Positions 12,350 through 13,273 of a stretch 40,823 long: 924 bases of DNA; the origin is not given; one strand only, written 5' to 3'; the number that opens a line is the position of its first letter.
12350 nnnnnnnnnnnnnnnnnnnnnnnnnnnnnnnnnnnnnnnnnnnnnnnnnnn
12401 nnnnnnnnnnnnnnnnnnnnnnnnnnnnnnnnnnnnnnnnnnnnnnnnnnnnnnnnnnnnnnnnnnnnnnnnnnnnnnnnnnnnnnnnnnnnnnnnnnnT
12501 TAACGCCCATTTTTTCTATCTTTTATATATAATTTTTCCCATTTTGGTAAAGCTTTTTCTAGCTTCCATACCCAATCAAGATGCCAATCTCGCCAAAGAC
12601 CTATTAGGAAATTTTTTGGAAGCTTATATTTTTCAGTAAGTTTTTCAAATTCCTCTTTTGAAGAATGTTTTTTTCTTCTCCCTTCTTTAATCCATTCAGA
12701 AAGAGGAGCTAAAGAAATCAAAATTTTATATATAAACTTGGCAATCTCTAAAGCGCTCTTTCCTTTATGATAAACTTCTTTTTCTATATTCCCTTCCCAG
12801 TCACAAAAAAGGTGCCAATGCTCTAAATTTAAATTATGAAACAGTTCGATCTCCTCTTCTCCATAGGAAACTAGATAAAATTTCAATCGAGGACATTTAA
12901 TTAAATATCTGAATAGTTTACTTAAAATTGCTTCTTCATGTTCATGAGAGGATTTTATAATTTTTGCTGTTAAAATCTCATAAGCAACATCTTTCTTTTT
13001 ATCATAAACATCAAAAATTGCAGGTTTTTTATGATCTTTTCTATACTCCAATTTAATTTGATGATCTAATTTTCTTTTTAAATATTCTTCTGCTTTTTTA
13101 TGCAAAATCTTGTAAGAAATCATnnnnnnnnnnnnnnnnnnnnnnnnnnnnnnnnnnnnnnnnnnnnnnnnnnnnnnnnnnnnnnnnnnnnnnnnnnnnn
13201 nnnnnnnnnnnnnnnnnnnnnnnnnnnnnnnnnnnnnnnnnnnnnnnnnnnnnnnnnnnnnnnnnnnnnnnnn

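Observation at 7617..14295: Repair cluster combining stand-alone LigD Pol and PE modules with archaeal-type FEN1, EndoQ, DUF72, a propeller and two unknowns, with no Ku or ligase in view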

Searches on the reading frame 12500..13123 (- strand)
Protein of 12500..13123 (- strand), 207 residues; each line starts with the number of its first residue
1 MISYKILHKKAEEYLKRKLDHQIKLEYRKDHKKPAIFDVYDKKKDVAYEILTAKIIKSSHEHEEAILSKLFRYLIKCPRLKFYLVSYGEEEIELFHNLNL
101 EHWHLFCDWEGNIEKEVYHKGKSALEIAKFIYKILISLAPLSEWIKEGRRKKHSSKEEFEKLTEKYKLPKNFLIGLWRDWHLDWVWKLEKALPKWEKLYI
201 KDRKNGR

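Call 3: search_protein_families(library=pfam, proteins=[window:12500-13123:-], max_evalue=0.01)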
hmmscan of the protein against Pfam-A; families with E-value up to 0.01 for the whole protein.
window:12500-13123:- (207 aa): 0 families

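Call 4: search_protein_families(library=ncbifam, proteins=[window:12500-13123:-], max_evalue=0.01)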
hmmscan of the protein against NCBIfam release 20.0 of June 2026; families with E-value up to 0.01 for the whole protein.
window:12500-13123:- (207 aa): 0 families

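Call 11: find_homologous_proteins(query=window:12500-13123:-)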
Query window:12500-13123:- (207 aa): 29 proteins with E <= 0.001 among 129 candidates.
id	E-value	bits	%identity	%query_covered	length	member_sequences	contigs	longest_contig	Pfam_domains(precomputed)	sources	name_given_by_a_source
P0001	1.3e-131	455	100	100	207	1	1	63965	-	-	-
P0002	1.1e-68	249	59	96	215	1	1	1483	-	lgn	-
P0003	7.5e-67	243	58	95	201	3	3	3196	-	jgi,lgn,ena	-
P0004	1.2e-66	243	57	94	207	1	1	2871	-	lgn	-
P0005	4.2e-66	241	55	96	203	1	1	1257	-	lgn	-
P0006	1.1e-60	223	54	94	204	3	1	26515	-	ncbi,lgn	ncbi:MAG: hypothetical protein QXP39_00990 [Candidatus Aenigmatarchaeota archaeon]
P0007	1.4e-60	223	54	97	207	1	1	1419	-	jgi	jgi:hypothetical protein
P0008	1.5e-59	220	51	95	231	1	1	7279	-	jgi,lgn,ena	-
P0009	2.3e-57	212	49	97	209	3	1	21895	-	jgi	-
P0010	1.1e-56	210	50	96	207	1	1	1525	-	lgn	-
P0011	1.8e-56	209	51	94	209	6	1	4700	-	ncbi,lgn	ncbi:MAG: hypothetical protein QW590_02790 [Candidatus Bilamarchaeaceae archaeon]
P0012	1.3e-55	207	51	95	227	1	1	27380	-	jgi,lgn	jgi:hypothetical protein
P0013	2.5e-55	206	51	96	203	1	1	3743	-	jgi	-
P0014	8.9e-55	204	53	93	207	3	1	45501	-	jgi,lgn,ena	-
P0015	3.4e-54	202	50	95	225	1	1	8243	-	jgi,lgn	-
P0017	2.5e-53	199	50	86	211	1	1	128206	-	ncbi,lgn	ncbi:MAG: hypothetical protein QXG98_02910 [Candidatus Micrarchaeia archaeon]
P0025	1.5e-49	187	46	93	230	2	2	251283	-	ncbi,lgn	ncbi:MAG: hypothetical protein QXF55_00075 [Candidatus Aenigmatarchaeota archaeon]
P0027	8.2e-49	184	49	95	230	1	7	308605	-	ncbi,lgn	ncbi:MAG: hypothetical protein QXU88_01165 [Candidatus Woesearchaeota archaeon]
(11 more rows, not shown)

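Call 12: find_encoding_contigs(protein=P0027, flank=8000, max_places=2)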
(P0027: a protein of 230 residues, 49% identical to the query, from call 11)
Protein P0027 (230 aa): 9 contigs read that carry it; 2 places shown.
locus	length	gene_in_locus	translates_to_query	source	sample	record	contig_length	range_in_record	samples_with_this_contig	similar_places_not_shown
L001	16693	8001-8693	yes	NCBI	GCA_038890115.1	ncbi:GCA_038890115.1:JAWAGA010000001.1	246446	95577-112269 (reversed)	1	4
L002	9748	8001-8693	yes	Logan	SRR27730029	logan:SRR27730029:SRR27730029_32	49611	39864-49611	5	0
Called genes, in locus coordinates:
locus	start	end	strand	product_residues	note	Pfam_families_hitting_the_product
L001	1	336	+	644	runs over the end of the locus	PF02518:HATPase_c, PF00204:DNA_gyraseB, PF01751:Toprim, PF00986:DNA_gyraseB_C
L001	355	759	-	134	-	-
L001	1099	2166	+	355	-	PF00091:Tubulin, PF12327:FtsZ_C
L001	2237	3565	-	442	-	PF13393:tRNA-synt_His, PF00587:tRNA-synt_2b, PF03129:HGTP_anticodon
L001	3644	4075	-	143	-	-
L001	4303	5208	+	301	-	PF13793:Pribosyltran_N, PF00156:Pribosyltran, PF14572:Pribosyl_synth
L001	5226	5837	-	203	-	PF01163:RIO1, PF01636:APH (faint), PF00069:Pkinase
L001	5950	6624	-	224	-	PF01015:Ribosomal_S3Ae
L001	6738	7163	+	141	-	-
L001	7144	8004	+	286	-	PF04446:Thg1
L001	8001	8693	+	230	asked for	-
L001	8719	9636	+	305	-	PF00752:XPG_N, PF00867:XPG_I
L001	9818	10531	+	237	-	-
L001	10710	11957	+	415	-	PF17963:Big_9 (faint), PF00801:PKD (faint), PF18911:PKD_4 (faint), PF18981:InlK_D3 (faint), PF21027:Sde0182_C (faint), PF19410:DUF5980 (faint), PF17803:Cadherin_4 (weak)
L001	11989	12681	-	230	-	PF02954:HTH_8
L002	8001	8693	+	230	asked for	-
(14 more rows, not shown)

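Call 13: find_encoding_contigs(protein=P0025, flank=8000, max_places=2)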
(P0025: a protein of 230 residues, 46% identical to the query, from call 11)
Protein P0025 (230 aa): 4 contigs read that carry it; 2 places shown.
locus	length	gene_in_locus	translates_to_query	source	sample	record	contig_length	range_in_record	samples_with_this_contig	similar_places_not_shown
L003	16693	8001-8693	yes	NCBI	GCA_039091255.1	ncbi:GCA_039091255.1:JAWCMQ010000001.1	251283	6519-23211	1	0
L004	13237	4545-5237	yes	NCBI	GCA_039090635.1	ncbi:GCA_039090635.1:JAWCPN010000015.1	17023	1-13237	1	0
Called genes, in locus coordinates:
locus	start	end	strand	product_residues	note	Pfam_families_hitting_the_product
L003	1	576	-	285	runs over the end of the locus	PF01520:Amidase_3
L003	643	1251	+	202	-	-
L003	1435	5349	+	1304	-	PF13229:Beta_helix, PF05048:NosD, PF13229:Beta_helix, PF05048:NosD, PF13229:Beta_helix, PF05048:NosD, PF13229:Beta_helix, PF05048:NosD, +1 more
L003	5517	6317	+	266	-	PF04446:Thg1, PF14413:Thg1C (weak)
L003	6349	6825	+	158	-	-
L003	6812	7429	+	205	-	-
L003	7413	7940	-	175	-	PF00004:AAA (faint), PF03266:NTPase_1, PF10649:DUF2478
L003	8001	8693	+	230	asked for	-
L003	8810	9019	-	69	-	-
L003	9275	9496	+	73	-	PF18898:DUF5654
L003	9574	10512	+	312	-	-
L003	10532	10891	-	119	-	-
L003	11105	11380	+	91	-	PF13145:Rotamase_2, PF13616:Rotamase_3, PF00639:Rotamase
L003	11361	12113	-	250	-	-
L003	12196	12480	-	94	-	-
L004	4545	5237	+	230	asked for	-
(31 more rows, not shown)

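Call 14: find_encoding_contigs(protein=P0017, flank=8000, max_places=2)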
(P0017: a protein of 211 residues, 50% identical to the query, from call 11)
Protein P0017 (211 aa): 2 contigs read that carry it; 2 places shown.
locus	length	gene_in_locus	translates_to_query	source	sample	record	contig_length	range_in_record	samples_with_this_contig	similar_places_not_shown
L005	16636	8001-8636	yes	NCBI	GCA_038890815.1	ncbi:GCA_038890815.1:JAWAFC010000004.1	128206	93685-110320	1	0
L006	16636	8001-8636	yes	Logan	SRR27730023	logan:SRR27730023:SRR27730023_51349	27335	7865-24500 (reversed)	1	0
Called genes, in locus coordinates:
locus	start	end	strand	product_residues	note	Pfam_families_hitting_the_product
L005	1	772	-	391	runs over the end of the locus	PF01970:TctA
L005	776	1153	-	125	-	-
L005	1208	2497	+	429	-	PF01979:Amidohydro_1, PF07969:Amidohydro_3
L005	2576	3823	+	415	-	PF00990:GGDEF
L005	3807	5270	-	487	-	PF00682:HMGL-like, PF22617:HCS_D2, PF08502:LeuA_dimer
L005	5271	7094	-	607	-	PF00291:PALP, PF08502:LeuA_dimer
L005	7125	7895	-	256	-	-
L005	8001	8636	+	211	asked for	-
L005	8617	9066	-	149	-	PF00300:His_Phos_1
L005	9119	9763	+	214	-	PF01209:Ubie_methyltran, PF00891:Methyltransf_2, PF13489:Methyltransf_23, PF05175:MTS, PF13847:Methyltransf_31, PF13649:Methyltransf_25, PF08241:Methyltransf_11, PF08242:Methyltransf_12, +4 more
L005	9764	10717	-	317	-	-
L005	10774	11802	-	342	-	PF03447:NAD_binding_3, PF00742:Homoserine_dh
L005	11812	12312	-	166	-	PF01842:ACT (weak), PF26798:ACT_10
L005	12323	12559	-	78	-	PF01283:Ribosomal_S26e (faint)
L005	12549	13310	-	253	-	PF00149:Metallophos (weak)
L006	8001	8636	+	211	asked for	-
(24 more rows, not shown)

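Call 18: find_encoding_contigs(protein=P0003, flank=10000, max_places=4)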
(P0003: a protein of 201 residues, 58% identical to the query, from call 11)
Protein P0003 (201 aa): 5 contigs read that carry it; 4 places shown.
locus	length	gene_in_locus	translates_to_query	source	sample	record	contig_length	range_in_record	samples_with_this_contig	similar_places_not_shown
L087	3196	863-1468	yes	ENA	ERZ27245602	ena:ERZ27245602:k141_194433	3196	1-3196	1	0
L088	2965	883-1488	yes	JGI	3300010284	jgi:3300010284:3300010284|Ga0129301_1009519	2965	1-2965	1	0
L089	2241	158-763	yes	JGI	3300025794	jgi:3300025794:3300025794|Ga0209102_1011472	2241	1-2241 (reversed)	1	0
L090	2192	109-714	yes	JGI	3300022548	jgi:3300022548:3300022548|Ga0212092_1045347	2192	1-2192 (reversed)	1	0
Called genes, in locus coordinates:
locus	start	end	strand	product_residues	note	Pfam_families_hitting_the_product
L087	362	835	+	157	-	PF00583:Acetyltransf_1, PF13508:Acetyltransf_7 (faint)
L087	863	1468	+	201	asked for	-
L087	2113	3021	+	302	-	PF00752:XPG_N, PF00867:XPG_I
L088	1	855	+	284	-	?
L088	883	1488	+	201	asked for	-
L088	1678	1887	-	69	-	-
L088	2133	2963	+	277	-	?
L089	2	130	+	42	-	?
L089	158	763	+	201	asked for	-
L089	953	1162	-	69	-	-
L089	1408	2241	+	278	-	?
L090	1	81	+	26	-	?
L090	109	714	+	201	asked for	-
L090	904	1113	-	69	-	-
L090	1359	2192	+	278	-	?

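Call 19: find_encoding_contigs(protein=P0004, flank=10000, max_places=3)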
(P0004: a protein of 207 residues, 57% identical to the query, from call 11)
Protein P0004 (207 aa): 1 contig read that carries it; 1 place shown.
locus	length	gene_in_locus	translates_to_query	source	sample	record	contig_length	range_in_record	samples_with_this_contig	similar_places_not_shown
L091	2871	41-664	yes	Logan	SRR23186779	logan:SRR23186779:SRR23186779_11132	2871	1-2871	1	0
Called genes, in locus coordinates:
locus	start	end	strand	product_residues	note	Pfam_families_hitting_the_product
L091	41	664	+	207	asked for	-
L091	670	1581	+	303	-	PF00752:XPG_N, PF00867:XPG_I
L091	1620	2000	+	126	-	-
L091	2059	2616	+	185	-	PF01300:Sua5_yciO_yrdC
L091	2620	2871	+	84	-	?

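Call 20: find_encoding_contigs(protein=P0001, flank=10000, max_places=3)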
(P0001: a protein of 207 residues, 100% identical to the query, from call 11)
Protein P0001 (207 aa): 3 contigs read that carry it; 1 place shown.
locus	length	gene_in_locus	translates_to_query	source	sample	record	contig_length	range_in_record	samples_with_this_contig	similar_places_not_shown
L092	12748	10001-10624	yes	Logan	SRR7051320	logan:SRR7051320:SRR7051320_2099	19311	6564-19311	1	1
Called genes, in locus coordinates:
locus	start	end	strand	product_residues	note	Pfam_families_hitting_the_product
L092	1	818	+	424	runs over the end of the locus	PF00344:SecY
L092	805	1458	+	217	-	PF00004:AAA (faint), PF00406:ADK, PF02223:Thymidylate_kin (faint), PF13207:AAA_17, PF13238:AAA_18, PF13671:AAA_33 (faint)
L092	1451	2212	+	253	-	PF00557:Peptidase_M24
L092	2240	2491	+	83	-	PF01176:eIF-1a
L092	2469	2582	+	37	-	PF00444:Ribosomal_L36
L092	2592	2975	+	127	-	PF00416:Ribosomal_S13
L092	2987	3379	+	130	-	PF00411:Ribosomal_S11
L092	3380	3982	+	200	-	PF00163:Ribosomal_S4, PF22421:SYY_C-terminal (weak), PF01479:S4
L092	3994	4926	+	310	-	PF01193:RNA_pol_L, PF01000:RNA_pol_A_bac, PF03118:RNA_pol_A_CTD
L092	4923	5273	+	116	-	PF01196:Ribosomal_L17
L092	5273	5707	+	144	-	PF00572:Ribosomal_L13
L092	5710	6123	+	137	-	PF00380:Ribosomal_S9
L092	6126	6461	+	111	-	PF02033:RBFA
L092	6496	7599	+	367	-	PF05496:RuvB_N, PF00004:AAA, PF07728:AAA_5 (faint), PF13173:AAA_14 (weak), PF16193:AAA_assoc_2, PF12002:MgsA_C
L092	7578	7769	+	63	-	-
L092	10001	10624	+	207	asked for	-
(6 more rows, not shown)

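Call 35: predict_structure(alignment_id=A1)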
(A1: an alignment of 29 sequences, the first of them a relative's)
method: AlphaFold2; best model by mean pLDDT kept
length: 207 residues; sequences in the alignment: 29
mean_pLDDT: 89.2   pTM: 0.86
mean pLDDT of the five models: 89.2, 88.9, 88.3, 88.1, 85.4
residues with pLDDT >= 90: 144; 70-90: 48; 50-70: 12; < 50: 3
segments of 3 or more residues with pLDDT < 50: none
pLDDT, mean of each block of 10 residues (from residue 1): 87 93 86 86 95 63 89 96 91 93 95 96 98 95 86 84 96 89 92 94 61
secondary structure, 60 per line:
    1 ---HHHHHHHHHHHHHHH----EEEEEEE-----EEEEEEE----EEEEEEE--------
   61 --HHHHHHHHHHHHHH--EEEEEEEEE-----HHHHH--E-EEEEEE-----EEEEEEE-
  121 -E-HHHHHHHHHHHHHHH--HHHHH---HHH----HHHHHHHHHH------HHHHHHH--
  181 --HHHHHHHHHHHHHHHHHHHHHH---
elements in order: H4-18 E23-29 E35-41 E46-52 H63-76 E79-87 H93-97 E102-107 E113-119 H124-138 H141-145 H156-165 H172-178 H183-204

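Call 38: fold_search(model_id=the predicted structure, library=pdb)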
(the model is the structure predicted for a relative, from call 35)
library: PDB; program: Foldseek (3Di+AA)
matches with E <= 10: 297; with E <= 0.001: 0
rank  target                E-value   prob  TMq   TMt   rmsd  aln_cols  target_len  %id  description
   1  4ic1_G                2.8e-02  0.75  0.25  0.26   9.1       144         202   16  Crystal structure of SSO0001 (released 2013-01-16)
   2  9e6q_AG               5.4e-02  0.18  0.16  0.18  12.3       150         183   12  Cryo-EM structure of the Pyrobaculum calidifontis 50S ribosomal subunit in complex with Dri (released 2024-11-20)
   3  4ic1_B                7.3e-02  0.60  0.25  0.25   9.5       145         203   15  Crystal structure of SSO0001 (released 2013-01-16)
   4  4ic1_A                1.2e-01  0.47  0.25  0.26   9.1       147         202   15  Crystal structure of SSO0001 (released 2013-01-16)
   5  9nl2_A                1.2e-01  0.35  0.26  0.06  19.1       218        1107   10  Structure of R2 retrotransposon protein from Platysternon megacephalum initiating target-primed reverse transcription (released 2025-06-18)
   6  2vld_A                2.4e-01  0.21  0.25  0.23   6.2       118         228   21  crystal structure of a repair endonuclease from Pyrococcus abyssi (released 2009-05-19)
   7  1y88                  2.4e-01  0.20  0.29  0.32  18.6       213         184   12  Crystal Structure of Protein of Unknown Function AF1548 (released 2004-12-21)
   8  4f4e_A                3.0e-01  0.13  0.23  0.13  17.5       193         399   13  Crystal structure of Aromatic-amino-acid aminotransferase from Burkholderia pseudomallei covalently bound to pyridoxal (released 2012-05-23)
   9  7pq8                  3.4e-01  0.07  0.17  0.18  14.2       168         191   14  Crystal structure of Campylobacter jejuni DsbA1 (released 2021-12-29)
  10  3tat_A                3.8e-01  0.12  0.23  0.13  15.7       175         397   10  TYROSINE AMINOTRANSFERASE FROM E. COLI (released 1999-08-12)
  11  4gps                  4.1e-01  0.14  0.24  0.17  11.4       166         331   13  Crystal Structure of K. lactis Dxo1 (YDR370C) (released 2012-09-12)
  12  3mq6_C                4.6e-01  0.07  0.16  0.11  14.6       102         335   11  Domain swapped SgrAI with DNA and calcium bound (released 2010-11-10)
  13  9bgj_A                4.9e-01  0.08  0.19  0.13  14.9       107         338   12  SgrAI mutant K242A endonuclease DNA-bound dimer with Mg2+ and intact primary site DNA (released 2025-03-05)
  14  3uak_A                5.8e-01  0.09  0.21  0.13  17.2       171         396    8  Crystal Structure of De Novo designed cysteine esterase ECH14, Northeast Structural Genomics Consortium Target OR54 (released 2011-12-07)
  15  3klo_B                6.2e-01  0.08  0.23  0.22  17.0       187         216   13  Vibrio cholerae VpsT bound to c-di-GMP (released 2010-02-09)
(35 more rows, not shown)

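Call 40: search_protein_families(library=phrogs, proteins=[window:12500-13123:-], max_evalue=0.1)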
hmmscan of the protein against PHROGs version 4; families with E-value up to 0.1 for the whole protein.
window:12500-13123:- (207 aa): 0 families

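Call 46: find_related_loci(query=A1, collection=metagenome_contigs, flank=10000)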
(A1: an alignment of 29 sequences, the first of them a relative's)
Query A1 (207 aa) in metagenome_contigs; peptide patterns used: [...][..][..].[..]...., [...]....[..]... (x = any residue, [..] = any of these).
160 stretches matched a pattern; 12 encode a relative of the query (tblastn E <= 1e-3); 12 distinct loci.
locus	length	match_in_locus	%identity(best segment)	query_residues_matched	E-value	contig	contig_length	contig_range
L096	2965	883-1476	58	1-197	3e-72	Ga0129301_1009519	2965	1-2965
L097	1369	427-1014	58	2-195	1e-71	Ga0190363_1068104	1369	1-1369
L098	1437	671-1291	49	1-202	1e-66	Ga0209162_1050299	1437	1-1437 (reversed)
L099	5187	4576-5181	51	2-197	8e-63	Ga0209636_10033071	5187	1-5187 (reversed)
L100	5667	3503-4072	53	4-195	3e-60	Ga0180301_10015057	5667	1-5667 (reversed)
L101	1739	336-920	48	4-197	3e-61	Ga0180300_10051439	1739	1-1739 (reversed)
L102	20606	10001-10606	48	2-197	8e-57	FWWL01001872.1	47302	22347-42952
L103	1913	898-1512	44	1-198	2e-54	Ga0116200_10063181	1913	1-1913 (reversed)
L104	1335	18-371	64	80-197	5e-48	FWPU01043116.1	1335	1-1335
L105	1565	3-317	54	95-195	2e-32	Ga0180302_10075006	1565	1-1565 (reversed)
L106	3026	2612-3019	43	1-128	3e-28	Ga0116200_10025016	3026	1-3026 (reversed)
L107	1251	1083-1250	43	1-55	2e-8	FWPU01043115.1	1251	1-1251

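Call 62: search_protein_representatives(alignment_id=A1)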
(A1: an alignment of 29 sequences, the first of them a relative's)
Query: 29 sequences, 210 profile positions. Proteins with E-value up to 0.001 (for the whole library): 3; up to 1e-10: 2; up to 1e-30: 1. The best 3 are listed.
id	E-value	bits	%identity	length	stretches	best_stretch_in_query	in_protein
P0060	3.5e-92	324.0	-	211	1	2-206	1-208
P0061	2.4e-17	79.5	-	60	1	2-60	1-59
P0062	8.9e-05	38.5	-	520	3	2-66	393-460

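Call 64: search_protein_families(library=pfam, proteins=[P0062, L100:2731-3507:+, L100:1271-1693:+, L091:1620-2000:+, L087:362-835:+], max_evalue=0.01)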
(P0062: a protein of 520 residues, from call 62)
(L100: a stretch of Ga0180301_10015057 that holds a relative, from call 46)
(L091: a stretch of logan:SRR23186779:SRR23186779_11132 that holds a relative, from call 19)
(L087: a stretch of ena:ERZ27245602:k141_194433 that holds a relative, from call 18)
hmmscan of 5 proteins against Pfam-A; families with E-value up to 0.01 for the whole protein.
P0062 (520 aa): 14 families
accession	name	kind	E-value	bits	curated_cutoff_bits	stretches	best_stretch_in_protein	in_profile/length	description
PF13676.11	TIR_2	-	5.3e-71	237.2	28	3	35-155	1-122/122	TIR domain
PF01582.25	TIR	-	9.2e-19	68.3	21.3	3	221-287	14-82/179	TIR domain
PF08937.16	ThsB_TIR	-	2.5e-10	41.1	21.2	1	392-477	15-97/100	Thoeris protein ThsB, TIR-like domain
PF00092.34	VWA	-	6.1e-08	33.5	23.8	0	400-505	62-167/174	von Willebrand factor type A domain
PF01974.23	tRNA_int_endo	-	1.4e-06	28.7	27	0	227-271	6-50/85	tRNA intron endonuclease, catalytic C-terminal domain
PF03129.25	HGTP_anticodon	-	3.5e-05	24.3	21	0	39-95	7-64/94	Anticodon binding domain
PF04038.17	DHNA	-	5.7e-05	24.1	25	0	376-441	40-103/108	Dihydroneopterin aldolase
PF10298.14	WhiA_N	-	0.00017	22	23.4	0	389-427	23-60/86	WhiA N-terminal LAGLIDADG-like domain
PF16533.10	SOAR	-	0.0003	21.1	25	0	223-276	34-87/101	STIM1 Orai1-activating region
PF14601.11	TFX_C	-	0.00035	20.9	27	0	223-263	27-67/83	DNA_binding protein, TFX, C-term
PF08869.16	XisI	-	0.00052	20.8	25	0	30-95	37-103/110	XisI protein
PF05467.16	Herpes_U47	-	0.002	16.9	25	0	17-77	337-398/677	Herpesvirus glycoprotein U47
PF21292.3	EME1-MUS81_C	-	0.0036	17.9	27.4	0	427-468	11-52/74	EME1/MUS81, C-terminal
PF23881.1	DUF7234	-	0.0082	16.6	24.4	0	45-72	24-51/80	Family of unknown function (DUF7234)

L100:2731-3507:+ (258 aa): 2 families
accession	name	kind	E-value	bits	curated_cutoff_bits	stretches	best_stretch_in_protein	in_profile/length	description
PF04446.17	Thg1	-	7.7e-19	68.4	29.2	1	26-135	7-130/130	tRNAHis guanylyltransferase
PF14413.11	Thg1C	-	2.7e-06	28.1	26.3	1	139-219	3-85/116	Thg1 C terminal domain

L100:1271-1693:+ (140 aa): 0 families

L091:1620-2000:+ (126 aa): 0 families

L087:362-835:+ (157 aa): 2 families
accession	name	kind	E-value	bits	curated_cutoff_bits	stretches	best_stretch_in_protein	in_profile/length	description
PF00583.31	Acetyltransf_1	-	2e-08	35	20.7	1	41-120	38-113/116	Acetyltransferase (GNAT) family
PF13508.13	Acetyltransf_7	-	1.6e-05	25.6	27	1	45-121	12-80/84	Acetyltransferase (GNAT) domain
